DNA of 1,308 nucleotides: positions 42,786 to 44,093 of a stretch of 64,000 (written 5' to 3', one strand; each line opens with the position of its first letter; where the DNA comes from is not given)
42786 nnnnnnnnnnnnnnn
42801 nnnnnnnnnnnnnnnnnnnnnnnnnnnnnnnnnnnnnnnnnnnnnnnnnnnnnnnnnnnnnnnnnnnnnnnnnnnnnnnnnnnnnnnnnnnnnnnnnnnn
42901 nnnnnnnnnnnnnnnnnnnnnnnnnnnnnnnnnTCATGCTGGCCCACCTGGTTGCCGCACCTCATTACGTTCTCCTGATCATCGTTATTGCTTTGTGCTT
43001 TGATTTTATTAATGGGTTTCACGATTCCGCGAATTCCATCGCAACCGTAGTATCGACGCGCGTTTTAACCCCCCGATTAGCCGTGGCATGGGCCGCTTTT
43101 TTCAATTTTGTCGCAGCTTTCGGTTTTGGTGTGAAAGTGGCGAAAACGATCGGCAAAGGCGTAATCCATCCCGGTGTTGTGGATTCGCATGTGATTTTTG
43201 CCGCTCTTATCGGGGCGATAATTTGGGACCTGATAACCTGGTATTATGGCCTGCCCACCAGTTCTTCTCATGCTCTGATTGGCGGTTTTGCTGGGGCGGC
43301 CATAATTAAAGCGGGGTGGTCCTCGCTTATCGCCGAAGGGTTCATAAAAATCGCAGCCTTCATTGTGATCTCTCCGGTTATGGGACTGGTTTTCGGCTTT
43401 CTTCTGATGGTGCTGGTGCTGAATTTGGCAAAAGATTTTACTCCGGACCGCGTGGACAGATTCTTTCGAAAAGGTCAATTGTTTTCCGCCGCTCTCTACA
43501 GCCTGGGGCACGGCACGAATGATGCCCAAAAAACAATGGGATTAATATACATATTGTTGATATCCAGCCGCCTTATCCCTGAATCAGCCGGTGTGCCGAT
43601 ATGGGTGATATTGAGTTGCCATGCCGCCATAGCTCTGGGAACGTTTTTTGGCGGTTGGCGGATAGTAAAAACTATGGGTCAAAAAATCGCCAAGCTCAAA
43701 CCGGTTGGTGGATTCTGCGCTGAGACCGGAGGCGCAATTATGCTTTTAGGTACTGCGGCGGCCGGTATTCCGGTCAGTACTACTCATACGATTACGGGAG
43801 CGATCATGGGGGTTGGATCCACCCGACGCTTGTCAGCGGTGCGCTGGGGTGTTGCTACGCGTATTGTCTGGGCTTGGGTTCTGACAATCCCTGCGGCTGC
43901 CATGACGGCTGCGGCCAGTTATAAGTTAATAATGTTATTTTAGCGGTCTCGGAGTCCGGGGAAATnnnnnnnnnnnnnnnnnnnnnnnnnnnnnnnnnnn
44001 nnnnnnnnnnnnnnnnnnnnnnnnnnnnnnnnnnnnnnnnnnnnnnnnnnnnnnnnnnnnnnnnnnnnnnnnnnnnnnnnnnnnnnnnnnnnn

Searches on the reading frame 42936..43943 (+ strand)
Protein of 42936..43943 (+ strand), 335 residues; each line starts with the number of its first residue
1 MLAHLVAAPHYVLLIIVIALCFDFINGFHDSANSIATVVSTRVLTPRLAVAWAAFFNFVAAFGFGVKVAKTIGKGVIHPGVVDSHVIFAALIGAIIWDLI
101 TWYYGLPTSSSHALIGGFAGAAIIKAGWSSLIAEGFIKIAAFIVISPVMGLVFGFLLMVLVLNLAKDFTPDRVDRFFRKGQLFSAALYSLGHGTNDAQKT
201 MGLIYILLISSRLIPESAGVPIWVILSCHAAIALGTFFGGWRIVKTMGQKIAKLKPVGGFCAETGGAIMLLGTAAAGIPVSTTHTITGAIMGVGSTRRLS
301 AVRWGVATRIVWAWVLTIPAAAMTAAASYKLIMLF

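Call 16: search_protein_families(library=pfam, proteins=[window:42936-43943:+], max_evalue=0.001)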
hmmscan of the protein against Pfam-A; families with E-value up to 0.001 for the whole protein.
window:42936-43943:+ (335 aa): 1 family
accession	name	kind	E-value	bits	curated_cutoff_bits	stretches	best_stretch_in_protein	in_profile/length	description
PF01384.25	PHO4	-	9.3e-99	331.1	33.7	1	26-325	1-350/350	Phosphate transporter family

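Call 35: search_protein_families(library=ncbifam, proteins=[window:42936-43943:+], max_evalue=0.001)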
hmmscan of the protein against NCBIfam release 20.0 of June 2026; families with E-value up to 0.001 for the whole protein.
window:42936-43943:+ (335 aa): 2 families
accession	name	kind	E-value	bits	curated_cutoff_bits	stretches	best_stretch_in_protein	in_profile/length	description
NF033774.1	phos_trans_PitA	exception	1.2e-37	129.7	800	2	12-210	16-243/498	inorganic phosphate transporter PitA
NF053884.1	SulfPermCysPBac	equivalog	6.8e-18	64.6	400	1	14-335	4-315/354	sulfate permease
